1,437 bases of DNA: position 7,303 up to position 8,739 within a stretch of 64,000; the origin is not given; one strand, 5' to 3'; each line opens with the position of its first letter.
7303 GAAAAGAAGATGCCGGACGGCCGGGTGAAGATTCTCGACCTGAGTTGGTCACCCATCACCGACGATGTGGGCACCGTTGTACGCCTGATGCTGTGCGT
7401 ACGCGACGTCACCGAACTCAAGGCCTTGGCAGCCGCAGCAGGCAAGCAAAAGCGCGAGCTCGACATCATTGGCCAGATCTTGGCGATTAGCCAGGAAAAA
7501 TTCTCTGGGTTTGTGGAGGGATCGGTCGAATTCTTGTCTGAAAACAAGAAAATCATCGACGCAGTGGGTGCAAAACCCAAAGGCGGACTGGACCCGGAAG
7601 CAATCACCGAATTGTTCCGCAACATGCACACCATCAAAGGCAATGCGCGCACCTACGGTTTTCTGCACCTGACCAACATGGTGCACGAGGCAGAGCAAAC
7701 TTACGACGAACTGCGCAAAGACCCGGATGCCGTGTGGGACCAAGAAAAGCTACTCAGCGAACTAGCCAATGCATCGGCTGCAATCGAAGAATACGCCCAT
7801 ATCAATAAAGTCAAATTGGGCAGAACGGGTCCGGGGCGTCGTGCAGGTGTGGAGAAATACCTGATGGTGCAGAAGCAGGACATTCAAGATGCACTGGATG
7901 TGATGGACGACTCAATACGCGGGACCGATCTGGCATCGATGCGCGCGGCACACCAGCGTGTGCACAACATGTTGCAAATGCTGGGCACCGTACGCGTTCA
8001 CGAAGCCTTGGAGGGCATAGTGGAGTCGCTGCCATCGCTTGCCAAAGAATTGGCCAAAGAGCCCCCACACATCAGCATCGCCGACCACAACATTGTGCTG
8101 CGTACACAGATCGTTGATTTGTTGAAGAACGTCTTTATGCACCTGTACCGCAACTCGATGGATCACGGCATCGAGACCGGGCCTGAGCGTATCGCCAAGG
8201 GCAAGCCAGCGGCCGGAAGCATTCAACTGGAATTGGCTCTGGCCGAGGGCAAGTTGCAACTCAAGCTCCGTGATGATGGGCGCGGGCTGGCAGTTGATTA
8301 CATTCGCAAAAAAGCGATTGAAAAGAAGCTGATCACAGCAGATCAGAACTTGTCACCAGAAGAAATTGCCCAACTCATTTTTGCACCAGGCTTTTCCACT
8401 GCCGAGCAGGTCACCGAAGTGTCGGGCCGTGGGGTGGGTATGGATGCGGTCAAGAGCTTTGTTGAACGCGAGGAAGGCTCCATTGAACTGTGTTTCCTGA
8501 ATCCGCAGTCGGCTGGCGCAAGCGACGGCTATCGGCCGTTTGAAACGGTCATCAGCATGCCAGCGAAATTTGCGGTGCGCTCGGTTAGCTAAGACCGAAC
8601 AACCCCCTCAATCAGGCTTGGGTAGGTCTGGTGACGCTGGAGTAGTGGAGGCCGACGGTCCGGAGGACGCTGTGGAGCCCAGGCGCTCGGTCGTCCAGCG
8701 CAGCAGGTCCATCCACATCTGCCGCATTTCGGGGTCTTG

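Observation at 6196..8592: MCP-type transmembrane sensor fused directly to a CheA-type Hpt and ATPase core, with no evident P5 domain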

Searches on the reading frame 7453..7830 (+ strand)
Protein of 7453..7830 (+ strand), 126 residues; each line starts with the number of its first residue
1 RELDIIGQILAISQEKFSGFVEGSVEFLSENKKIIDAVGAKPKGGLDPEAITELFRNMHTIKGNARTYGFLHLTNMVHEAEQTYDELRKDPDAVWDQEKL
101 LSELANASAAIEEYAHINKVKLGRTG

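Call 101: search_solved_structures(query=window:7453-7830:+, max_evalue=0.01, show_alignments=1)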
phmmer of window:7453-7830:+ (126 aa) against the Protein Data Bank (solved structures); distinct sequences matched with E-value up to 0.01: 7.
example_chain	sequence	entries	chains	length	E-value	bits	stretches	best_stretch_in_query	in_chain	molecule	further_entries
6ff6_A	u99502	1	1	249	2.6e-08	37.5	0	26-89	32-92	BRIC1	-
1tqg_A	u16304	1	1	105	9.8e-06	29.1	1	19-90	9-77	Chemotaxis protein cheA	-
2ld6_A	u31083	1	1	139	1.2e-05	28.9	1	16-90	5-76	Chemotaxis protein CheA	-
1i5n_A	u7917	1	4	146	0.00013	25.5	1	21-90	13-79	CHEMOTAXIS PROTEIN CHEA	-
2lp4_A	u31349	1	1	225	0.0003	24.4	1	22-90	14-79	Chemotaxis protein CheA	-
8c5v_C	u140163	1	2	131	0.00037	24.1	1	45-90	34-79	Chemotaxis protein CheA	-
6s1k_A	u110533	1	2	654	0.0038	20.8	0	46-90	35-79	Chemotaxis protein CheA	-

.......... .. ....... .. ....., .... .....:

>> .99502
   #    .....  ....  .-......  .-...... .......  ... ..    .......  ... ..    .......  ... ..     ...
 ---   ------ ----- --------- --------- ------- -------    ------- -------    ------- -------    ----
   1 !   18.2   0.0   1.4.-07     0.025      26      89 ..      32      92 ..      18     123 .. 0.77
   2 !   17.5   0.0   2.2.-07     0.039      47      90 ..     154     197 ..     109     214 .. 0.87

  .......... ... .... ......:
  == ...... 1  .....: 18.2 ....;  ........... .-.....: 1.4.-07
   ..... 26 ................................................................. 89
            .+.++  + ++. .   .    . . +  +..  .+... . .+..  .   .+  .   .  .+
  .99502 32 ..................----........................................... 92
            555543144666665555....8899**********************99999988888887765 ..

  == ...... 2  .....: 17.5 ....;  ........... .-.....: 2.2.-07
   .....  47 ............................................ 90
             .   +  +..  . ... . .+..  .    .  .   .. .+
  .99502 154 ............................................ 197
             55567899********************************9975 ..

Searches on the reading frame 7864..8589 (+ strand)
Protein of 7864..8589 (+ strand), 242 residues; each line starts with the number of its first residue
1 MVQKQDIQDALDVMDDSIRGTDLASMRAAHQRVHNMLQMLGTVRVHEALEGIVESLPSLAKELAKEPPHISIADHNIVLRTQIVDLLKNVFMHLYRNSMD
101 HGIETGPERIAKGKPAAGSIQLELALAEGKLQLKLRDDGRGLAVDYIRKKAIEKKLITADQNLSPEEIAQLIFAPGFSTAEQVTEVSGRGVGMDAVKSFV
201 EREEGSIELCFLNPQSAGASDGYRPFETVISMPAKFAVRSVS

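Call 96: search_protein_representatives(protein=window:7864-8589:+)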
Query: 242 residues. Proteins with E-value up to 0.001 (for the whole library): 36981; up to 1e-10: 30893; up to 1e-30: 538. The best 150 are listed.
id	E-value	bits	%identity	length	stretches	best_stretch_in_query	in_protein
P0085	1.4e-101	355.3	73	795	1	1-241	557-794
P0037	4.3e-96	337.3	69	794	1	1-241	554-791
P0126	1.1e-86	306.6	64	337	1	1-240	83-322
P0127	1.6e-81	289.7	62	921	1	1-240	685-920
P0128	1.1e-74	267.3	59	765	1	1-238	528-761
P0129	3.4e-74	265.7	59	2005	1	1-238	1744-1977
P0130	2.2e-73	263.1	71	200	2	1-130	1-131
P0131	4.4e-71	255.6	60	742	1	29-241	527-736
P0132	1.8e-66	240.5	53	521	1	1-238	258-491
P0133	2.7e-66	239.9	50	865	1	1-238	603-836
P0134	1.9e-65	237.1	54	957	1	1-238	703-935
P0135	6.2e-65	235.5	52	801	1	1-240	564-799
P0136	1.0e-64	234.8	52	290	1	16-241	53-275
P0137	8.3e-64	231.8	59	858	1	44-240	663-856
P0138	7.3e-62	225.4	49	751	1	4-240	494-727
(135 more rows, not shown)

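Call 99: search_protein_families(library=pfam, alignment_id=A4, max_evalue=0.001)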
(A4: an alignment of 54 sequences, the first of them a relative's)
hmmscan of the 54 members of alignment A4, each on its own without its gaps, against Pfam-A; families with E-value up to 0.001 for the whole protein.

A. member 1, P0127 (921 aa): 4 families
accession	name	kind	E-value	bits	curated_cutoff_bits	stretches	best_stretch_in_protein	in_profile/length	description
PF00672.30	HAMP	-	1.1e-11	45.2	25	1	354-396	10-52/53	HAMP domain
PF08376.15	NIT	-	5.4e-09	37.2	24.9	1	68-249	2-187/239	Nitrate and nitrite sensing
PF02518.31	HATPase_c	-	1e-08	36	26.4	1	768-892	4-93/111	Histidine kinase-, DNA gyrase B-, and HSP90-like ATPase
PF01627.28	Hpt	-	2.1e-08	34.7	24.6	1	565-640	6-66/84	Hpt domain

B. families by the number of members that match (of 54 scanned): 20 families
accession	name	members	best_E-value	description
PF02518.31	HATPase_c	54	9.3e-13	Histidine kinase-, DNA gyrase B-, and HSP90-like ATPase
PF01627.28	Hpt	53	6.7e-12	Hpt domain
PF00672.30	HAMP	23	2e-16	HAMP domain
PF01590.32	GAF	11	4e-14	GAF domain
PF13185.12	GAF_2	10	3.9e-15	GAF domain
PF07695.17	7TMR-DISM_7TM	7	3.4e-41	7TM diverse intracellular signalling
PF13492.12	GAF_3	6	3.1e-11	GAF domain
PF12729.13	4HB_MCP_1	5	2.5e-15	Four helix bundle sensory module for signal transduction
PF08376.15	NIT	3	2.1e-18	Nitrate and nitrite sensing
PF17149.10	CHASE5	3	1.5e-13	Periplasmic sensor domain found in signal transduction proteins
PF08448.16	PAS_4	3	0.0002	PAS fold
PF07696.17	7TMR-DISMED2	2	7.8e-27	7TMR-DISM extracellular 2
PF02743.24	dCache_1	2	6e-13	Cache domain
PF00989.32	PAS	2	4.6e-12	PAS fold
PF13426.13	PAS_9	2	7.2e-10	PAS domain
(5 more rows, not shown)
